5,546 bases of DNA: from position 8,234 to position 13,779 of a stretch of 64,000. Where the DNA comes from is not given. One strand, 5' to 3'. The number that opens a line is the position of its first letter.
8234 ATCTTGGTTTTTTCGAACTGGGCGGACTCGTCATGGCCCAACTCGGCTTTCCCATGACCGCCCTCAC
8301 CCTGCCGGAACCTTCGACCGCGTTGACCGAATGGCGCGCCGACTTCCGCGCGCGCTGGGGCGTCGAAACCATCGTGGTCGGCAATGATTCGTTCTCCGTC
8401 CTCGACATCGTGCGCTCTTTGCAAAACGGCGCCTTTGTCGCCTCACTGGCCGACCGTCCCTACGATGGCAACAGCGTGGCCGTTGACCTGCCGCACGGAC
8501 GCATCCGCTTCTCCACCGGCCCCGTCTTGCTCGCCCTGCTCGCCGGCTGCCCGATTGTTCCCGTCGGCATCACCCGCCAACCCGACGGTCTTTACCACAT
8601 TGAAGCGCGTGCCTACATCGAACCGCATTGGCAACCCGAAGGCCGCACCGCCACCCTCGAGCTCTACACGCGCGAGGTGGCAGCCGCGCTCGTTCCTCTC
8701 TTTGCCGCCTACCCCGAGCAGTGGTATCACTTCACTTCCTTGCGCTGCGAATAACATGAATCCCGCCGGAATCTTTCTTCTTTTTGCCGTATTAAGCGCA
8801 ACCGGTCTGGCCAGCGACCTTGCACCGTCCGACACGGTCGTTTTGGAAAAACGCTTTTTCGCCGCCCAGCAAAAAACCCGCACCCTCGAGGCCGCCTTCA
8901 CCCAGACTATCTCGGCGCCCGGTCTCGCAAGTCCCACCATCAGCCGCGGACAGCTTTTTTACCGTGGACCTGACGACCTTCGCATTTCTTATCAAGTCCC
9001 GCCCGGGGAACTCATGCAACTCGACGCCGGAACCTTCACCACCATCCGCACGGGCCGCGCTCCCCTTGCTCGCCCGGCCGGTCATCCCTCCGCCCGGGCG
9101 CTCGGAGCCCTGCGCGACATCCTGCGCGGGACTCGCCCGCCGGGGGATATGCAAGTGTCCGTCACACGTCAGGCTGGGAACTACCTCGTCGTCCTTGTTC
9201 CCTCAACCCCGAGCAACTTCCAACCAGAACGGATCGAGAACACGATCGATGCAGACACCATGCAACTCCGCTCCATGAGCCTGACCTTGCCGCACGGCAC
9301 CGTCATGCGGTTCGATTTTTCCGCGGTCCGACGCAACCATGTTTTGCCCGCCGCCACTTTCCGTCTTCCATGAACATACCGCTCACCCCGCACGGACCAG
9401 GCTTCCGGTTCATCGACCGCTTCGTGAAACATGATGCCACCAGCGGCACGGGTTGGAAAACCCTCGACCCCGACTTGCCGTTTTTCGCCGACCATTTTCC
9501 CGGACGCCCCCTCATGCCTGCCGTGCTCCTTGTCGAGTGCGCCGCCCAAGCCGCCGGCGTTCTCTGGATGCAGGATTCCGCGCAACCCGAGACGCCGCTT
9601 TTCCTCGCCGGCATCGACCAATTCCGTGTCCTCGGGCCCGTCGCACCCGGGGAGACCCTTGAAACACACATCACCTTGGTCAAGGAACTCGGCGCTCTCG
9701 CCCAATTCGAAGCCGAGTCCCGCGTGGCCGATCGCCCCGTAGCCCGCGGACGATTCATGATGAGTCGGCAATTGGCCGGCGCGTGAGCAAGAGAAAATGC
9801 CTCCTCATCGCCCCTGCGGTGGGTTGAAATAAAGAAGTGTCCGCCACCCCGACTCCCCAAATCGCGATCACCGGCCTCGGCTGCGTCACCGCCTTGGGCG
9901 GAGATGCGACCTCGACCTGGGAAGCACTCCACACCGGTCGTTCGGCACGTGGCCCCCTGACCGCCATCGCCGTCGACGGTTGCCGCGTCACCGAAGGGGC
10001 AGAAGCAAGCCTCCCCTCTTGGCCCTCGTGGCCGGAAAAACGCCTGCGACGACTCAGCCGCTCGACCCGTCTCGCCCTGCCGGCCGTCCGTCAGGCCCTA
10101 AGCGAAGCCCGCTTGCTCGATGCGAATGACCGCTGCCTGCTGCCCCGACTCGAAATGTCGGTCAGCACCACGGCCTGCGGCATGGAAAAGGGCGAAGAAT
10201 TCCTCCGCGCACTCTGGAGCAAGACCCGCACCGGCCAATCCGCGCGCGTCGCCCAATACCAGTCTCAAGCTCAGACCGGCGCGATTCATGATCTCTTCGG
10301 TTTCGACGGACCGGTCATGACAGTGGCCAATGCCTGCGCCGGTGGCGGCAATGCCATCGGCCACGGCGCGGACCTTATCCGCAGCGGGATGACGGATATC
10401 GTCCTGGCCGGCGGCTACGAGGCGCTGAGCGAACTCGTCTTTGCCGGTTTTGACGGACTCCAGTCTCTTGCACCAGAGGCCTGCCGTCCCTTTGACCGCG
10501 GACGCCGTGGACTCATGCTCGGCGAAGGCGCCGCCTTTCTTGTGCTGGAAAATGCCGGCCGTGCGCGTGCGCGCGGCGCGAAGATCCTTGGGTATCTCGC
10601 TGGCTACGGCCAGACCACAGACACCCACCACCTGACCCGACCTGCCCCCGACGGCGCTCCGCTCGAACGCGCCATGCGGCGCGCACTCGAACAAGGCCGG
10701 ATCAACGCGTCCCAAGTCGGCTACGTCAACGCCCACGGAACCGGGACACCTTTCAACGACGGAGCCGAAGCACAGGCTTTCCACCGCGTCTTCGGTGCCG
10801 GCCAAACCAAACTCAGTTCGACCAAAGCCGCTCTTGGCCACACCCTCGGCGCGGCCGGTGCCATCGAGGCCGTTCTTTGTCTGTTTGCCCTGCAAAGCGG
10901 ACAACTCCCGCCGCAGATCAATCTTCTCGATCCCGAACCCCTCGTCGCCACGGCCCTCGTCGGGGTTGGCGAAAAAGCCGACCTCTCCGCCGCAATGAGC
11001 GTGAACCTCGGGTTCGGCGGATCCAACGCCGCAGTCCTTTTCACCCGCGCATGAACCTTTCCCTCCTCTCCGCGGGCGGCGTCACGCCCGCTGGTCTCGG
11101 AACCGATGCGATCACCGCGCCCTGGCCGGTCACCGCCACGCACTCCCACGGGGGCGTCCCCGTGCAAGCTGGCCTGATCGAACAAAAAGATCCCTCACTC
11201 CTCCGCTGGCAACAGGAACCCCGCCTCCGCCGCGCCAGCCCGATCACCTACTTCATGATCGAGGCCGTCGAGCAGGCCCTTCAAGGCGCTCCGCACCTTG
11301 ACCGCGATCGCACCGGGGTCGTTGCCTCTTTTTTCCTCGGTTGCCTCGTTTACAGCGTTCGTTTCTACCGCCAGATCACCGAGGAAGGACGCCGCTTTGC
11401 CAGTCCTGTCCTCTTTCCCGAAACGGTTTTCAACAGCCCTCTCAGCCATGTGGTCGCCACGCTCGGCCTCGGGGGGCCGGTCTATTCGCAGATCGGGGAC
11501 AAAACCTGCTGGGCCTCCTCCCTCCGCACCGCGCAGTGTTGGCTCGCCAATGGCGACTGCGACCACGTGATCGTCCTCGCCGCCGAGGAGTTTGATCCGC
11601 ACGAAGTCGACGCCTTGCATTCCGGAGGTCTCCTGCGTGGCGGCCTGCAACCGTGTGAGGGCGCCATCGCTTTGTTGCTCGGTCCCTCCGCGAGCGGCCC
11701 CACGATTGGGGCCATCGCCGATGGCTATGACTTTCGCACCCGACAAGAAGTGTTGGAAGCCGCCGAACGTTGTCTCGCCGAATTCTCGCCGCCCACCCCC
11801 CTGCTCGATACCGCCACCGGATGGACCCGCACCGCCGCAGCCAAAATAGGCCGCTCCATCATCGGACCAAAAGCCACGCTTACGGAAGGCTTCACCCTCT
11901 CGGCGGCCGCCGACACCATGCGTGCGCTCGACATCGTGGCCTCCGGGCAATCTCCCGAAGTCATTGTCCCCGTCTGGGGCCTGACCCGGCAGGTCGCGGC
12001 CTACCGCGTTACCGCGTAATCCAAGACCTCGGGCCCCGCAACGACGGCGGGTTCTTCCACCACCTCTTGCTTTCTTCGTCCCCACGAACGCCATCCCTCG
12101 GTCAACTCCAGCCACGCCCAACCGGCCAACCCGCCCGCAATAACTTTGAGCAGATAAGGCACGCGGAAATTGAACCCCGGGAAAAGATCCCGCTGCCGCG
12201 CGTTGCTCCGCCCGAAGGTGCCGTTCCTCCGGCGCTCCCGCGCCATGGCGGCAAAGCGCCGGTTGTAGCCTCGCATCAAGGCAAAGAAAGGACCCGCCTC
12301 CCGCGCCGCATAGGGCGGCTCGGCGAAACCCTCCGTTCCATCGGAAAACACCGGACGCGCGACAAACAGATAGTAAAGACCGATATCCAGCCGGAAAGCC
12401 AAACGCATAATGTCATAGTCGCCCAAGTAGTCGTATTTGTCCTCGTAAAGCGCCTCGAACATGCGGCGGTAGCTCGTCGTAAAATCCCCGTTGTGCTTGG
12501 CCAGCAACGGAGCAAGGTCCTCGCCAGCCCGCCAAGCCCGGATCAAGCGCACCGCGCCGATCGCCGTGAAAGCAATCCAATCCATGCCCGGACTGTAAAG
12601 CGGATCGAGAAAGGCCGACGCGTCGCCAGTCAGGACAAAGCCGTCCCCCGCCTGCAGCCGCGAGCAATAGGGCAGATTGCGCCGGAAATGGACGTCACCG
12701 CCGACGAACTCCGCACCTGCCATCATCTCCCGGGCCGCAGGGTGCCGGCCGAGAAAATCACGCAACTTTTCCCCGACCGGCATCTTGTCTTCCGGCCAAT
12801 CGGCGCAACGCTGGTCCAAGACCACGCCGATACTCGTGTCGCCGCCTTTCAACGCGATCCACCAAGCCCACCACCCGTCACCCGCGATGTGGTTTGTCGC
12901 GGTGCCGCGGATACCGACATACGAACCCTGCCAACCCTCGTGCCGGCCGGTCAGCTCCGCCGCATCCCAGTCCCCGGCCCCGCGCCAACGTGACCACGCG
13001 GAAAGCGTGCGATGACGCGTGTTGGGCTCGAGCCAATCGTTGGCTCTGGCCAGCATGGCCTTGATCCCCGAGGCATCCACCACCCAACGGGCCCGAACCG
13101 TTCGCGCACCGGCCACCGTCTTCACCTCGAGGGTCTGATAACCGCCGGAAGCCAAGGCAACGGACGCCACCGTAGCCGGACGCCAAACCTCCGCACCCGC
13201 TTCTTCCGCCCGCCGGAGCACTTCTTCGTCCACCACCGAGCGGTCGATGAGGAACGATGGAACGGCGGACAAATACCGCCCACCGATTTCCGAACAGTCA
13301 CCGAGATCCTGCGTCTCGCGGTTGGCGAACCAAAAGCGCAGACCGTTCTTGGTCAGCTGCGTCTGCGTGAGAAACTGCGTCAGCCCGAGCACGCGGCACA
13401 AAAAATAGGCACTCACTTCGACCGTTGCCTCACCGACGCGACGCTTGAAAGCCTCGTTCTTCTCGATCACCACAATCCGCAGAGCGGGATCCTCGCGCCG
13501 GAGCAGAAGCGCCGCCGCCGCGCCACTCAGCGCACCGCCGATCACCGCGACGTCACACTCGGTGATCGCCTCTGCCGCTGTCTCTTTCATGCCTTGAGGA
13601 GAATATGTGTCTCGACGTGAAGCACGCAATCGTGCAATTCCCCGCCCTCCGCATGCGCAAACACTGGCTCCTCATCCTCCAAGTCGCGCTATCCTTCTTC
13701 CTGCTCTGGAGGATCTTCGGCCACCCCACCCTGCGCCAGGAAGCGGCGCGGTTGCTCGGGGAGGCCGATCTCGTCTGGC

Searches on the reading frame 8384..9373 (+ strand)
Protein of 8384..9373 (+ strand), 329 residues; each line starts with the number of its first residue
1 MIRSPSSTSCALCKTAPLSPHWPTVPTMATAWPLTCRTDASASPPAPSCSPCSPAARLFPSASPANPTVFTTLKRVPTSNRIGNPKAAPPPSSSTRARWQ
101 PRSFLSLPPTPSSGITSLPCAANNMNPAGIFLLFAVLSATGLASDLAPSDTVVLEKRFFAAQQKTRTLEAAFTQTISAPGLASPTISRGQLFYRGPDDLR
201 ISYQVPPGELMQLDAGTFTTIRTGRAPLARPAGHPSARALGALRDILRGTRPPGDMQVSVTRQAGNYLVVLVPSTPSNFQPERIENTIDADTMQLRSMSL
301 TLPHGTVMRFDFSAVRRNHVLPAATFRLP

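Call 8: search_protein_families(library=pfam, proteins=[window:8384-9373:+], max_evalue=0.001)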
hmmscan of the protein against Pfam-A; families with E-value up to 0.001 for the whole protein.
window:8384-9373:+ (329 aa): 1 family
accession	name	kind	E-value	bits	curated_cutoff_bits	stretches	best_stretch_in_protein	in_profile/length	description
PF03548.22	LolA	-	2.9e-07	30.8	23.6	0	164-211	2-49/165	Outer membrane lipoprotein carrier protein LolA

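Call 48: search_protein_families(library=ncbifam, proteins=[window:8384-9373:+], max_evalue=0.0001)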
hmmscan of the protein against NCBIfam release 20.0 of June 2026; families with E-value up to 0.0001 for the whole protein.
window:8384-9373:+ (329 aa): 2 families
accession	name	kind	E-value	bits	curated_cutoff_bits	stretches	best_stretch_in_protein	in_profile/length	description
NF053544.1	LolA2_flexi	equivalog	5.3e-10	39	125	1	131-212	8-89/208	flexirubin biosynthesis/transport protein LolA2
TIGR00547.2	lolA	equivalog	1.1e-06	28.3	112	0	159-214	25-80/202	outer membrane lipoprotein periplasmic chaperone LolA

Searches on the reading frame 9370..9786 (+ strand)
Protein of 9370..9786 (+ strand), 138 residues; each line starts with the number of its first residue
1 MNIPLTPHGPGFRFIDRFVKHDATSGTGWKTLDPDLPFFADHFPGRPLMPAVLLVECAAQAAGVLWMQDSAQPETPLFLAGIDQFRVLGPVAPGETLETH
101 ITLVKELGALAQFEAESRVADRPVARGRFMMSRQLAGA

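Call 27: search_protein_families(library=pfam, proteins=[window:9370-9786:+], max_evalue=0.001)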
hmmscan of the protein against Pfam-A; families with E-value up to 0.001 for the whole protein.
window:9370-9786:+ (138 aa): 2 families
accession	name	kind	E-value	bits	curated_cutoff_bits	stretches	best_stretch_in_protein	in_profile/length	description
PF07977.19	FabA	-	4.4e-16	59.2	23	1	7-124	2-134/138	FabA-like domain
PF22818.2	ApeI-like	-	0.00047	20.9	28.5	1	31-69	21-59/119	ApeI dehydratase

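Call 48: search_protein_families(library=ncbifam, proteins=[window:9370-9786:+], max_evalue=0.0001)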
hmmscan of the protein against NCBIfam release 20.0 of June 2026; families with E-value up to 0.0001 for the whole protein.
window:9370-9786:+ (138 aa): 4 families
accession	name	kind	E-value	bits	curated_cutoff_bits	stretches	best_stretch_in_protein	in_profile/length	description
NF000582.1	PRK00006.1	equivalog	1e-24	87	113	1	6-131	9-135/137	3-hydroxyacyl-ACP dehydratase FabZ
TIGR01750.1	fabZ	equivalog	1.1e-22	80.4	155.15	1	6-131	10-139/141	3-hydroxyacyl-ACP dehydratase FabZ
NF009667.0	PRK13188.1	equivalog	3.5e-22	78.7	465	1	5-131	329-457/464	bifunctional UDP-3-O-[3-hydroxymyristoyl] N-acetylglucosamine deacetylase/3-hydroxyacyl-ACP dehydratase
NF058663.1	cispen_cyc_AmcE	equivalog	2.6e-08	34.1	140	1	14-133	21-142/153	cispentacin biosynthesis cyclizing decarboxylase AmcE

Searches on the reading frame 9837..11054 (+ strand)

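Call 8: search_protein_families(library=pfam, proteins=[window:9837-11054:+], max_evalue=0.001)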
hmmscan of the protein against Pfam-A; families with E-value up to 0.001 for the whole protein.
window:9837-11054:+ (405 aa): 3 families
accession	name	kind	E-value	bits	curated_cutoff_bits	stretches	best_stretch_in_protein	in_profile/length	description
PF02801.28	Ketoacyl-synt_C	-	1.1e-33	116.2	20.8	1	252-363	2-118/119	Beta-ketoacyl synthase, C-terminal domain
PF00109.32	ketoacyl-synt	-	7.5e-31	108.1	20.8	1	8-240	3-249/252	Beta-ketoacyl synthase, N-terminal domain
PF00108.29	Thiolase_N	-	1.9e-06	27.9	26.4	1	157-199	75-117/260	Thiolase, N-terminal domain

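Call 48: search_protein_families(library=ncbifam, proteins=[window:9837-11054:+], max_evalue=0.0001)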
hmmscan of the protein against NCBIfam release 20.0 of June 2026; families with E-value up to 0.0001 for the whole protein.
window:9837-11054:+ (405 aa): 31 families (the best 25 are shown)
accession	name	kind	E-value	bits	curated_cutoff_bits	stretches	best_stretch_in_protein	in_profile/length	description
TIGR03150.1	fabF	equivalog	4.7e-94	315.4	493.75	1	8-402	2-406/407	beta-ketoacyl-ACP synthase II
NF005589.0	PRK07314.1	subfamily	3.9e-89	299.3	387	1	8-404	5-411/413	beta-ketoacyl-ACP synthase II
NF006618.0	PRK09185.1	subfamily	5.8e-86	289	407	1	8-404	4-392/394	beta-ketoacyl-ACP synthase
NF004970.0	PRK06333.1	subfamily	2e-80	270.7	525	1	8-404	5-421/424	beta-ketoacyl-ACP synthase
NF058662.1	cispenta_AmcF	equivalog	1.1e-72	245.1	325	1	9-403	2-368/369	cispentacin biosynthesis acyltransferase subunit AmcF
NF005076.0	PRK06501.1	equivalog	6.2e-71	239.5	629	1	6-404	10-422/425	beta-ketoacyl-ACP synthase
NF006587.0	PRK09116.1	equivalog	7.4e-69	232.5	470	1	9-404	4-406/408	beta-ketoacyl-ACP synthase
NF004618.0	PRK05952.1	equivalog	1.8e-67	227.9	455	1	9-403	4-381/384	beta-ketoacyl-ACP synthase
NF006274.0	PRK08439.1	equivalog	2.1e-65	221.1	621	1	9-404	4-405/406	beta-ketoacyl-ACP synthase II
NF005916.1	PRK07910.1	equivalog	7.7e-62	209.5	560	1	6-404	11-417/418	KasA/KasB family beta-ketoacyl-ACP synthase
NF005490.0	PRK07103.1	equivalog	8.8e-60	202.9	445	1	7-404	4-412/414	polyketide beta-ketoacyl:acyl carrier protein synthase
NF006434.0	PRK08722.1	equivalog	5.7e-58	196.7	759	1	9-404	6-413/414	beta-ketoacyl-ACP synthase II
NF005935.0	PRK07967.1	equivalog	4.3e-54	183.9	630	1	9-404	4-403/406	beta-ketoacyl-ACP synthase I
NF045894.1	PKS_plus_SDR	equivalog_domain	1.4e-33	115.7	1740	1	145-370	151-383/1515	type I polyketide synthase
NF040607.1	mycolic_Pks13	equivalog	4.5e-32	110.5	2100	1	153-371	257-483/1680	polyketide synthase Pks13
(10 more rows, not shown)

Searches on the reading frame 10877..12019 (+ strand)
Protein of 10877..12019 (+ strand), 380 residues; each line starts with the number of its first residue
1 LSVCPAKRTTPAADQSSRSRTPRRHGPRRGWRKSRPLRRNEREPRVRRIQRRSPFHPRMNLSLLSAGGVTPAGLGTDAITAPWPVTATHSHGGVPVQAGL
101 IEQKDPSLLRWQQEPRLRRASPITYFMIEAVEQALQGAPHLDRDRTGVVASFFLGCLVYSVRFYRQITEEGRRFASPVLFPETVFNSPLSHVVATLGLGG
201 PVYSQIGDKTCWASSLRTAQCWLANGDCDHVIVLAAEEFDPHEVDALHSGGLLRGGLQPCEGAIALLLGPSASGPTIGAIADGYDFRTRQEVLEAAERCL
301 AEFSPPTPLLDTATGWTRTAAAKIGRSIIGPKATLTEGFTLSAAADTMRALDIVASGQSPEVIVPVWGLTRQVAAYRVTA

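Call 8: search_protein_families(library=pfam, proteins=[window:10877-12019:+], max_evalue=0.001)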
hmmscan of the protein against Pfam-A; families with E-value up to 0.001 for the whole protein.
window:10877-12019:+ (380 aa): 1 family
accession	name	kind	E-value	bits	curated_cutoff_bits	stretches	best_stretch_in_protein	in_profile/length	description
PF00109.32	ketoacyl-synt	-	0.00023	21.3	20.8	1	113-255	78-221/252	Beta-ketoacyl synthase, N-terminal domain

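Call 48: search_protein_families(library=ncbifam, proteins=[window:10877-12019:+], max_evalue=0.0001)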
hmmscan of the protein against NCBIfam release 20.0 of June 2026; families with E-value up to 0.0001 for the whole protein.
window:10877-12019:+ (380 aa): 1 family
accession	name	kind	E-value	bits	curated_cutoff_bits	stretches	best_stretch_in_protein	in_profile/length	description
TIGR03150.1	fabF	equivalog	1.1e-06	27.6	493.75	1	113-238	61-190/407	beta-ketoacyl-ACP synthase II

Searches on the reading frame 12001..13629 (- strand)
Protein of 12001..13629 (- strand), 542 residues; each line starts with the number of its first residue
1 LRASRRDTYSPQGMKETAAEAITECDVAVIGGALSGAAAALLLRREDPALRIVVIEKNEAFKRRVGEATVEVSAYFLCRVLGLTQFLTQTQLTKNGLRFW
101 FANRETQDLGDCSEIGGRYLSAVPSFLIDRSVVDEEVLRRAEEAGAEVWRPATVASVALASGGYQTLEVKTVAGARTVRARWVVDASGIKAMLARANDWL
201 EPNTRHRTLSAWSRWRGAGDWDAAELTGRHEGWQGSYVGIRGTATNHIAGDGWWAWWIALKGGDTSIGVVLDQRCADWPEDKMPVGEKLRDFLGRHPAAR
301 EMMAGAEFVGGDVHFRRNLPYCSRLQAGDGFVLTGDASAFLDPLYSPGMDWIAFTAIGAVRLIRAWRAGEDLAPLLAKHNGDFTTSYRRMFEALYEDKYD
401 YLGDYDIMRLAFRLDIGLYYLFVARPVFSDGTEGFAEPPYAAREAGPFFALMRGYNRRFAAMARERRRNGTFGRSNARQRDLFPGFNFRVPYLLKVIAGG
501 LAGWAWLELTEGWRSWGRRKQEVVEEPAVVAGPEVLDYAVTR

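Call 4: search_protein_families(library=pfam, proteins=[window:12001-13629:-], max_evalue=0.01)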
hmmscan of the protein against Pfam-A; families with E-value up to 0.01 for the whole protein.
window:12001-13629:- (542 aa): 7 families
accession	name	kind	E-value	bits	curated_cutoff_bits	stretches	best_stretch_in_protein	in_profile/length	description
PF04820.20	Trp_halogenase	-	3.4e-18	66.2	21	2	26-102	1-83/458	Tryptophan halogenase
PF12831.13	FAD_oxidored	-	3.9e-07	30.2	27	1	26-196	1-153/416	FAD dependent oxidoreductase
PF01494.25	FAD_binding_3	-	5.1e-07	29.7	22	1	24-193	1-163/349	FAD binding domain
PF05834.18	Lycopene_cycl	-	0.00036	20.1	23.4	1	26-191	1-143/380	Lycopene cyclase protein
PF01266.30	DAO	-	0.00041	20.4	27.9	1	26-60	1-33/353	FAD dependent oxidoreductase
PF01946.23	Thi4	-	0.00091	19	26.2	1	21-60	14-52/235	Thi4 family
PF13450.12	NAD_binding_8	-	0.0082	16.8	21.9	0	29-59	1-29/68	NAD(P)-binding Rossmann-like domain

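Call 5: search_protein_families(library=ncbifam, proteins=[window:12001-13629:-], max_evalue=1)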
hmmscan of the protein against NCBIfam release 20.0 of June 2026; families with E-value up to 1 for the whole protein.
window:12001-13629:- (542 aa): 42 families (the best 25 are shown)
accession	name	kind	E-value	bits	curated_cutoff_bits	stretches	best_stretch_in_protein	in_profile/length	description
NF033113.0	halo_ClmS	equivalog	1.8e-25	89.5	900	1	25-400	3-351/570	chloramphenicol-biosynthetic FADH2-dependent halogenase CmlS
NF049967.1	QhpG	equivalog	8.1e-24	84.3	240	1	27-375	1-298/423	flavin-dependent monooxygenase QhpG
NF038171.1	maturase_LodB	equivalog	2.6e-17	63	400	2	26-196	1-166/361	lysine-epsilon-oxidase maturase LodB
TIGR02032.1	GG-red-SF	subfamily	6.1e-17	62.2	158.8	1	26-359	2-293/297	geranylgeranyl reductase family protein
NF038174.1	maturase_GoxB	equivalog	3.7e-15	55.8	400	2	26-197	2-161/358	glycine oxidase maturase GoxB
TIGR01790.1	carotene-cycl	subfamily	2.6e-07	30.1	209.5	2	126-196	80-145/387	lycopene cyclase family protein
NF041080.1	DGGGPL_reductase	equivalog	2.9e-06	26.4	580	1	26-194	3-160/447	digeranylgeranylglycerophospholipid reductase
NF004834.1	PRK06185.1-3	subfamily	2.7e-05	23.1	500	1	22-196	5-174/420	FAD-dependent oxidoreductase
TIGR03329.1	Phn_aa_oxid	hypoth_equivalog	3.6e-05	22.7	632.8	1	18-59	18-59/460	putative aminophosphonate oxidoreductase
NF046068.1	AkvoneHdxseDnrF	equivalog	5.2e-05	22.3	650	1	27-192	1-171/439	aklavinone 12-hydroxylase DnrF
TIGR02023.1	BchP-ChlP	subfamily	9.8e-05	21.5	343.3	1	26-196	2-160/388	geranylgeranyl diphosphate reductase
NF006131.0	PRK08275.1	equivalog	0.00013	20.5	587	1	21-66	7-50/577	fumarate reductase/succinate dehydrogenase flavoprotein subunit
NF007542.0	PRK10157.1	subfamily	0.00015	20.6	610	1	26-338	7-304/428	FAD-dependent oxidoreductase FixC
TIGR01789.1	lycopene_cycl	equivalog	0.00055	19.1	215.2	1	26-58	1-33/370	lycopene beta-cyclase CrtY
NF007450.0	PRK10015.1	subfamily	0.00098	17.9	466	1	120-356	97-324/429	FAD-dependent oxidoreductase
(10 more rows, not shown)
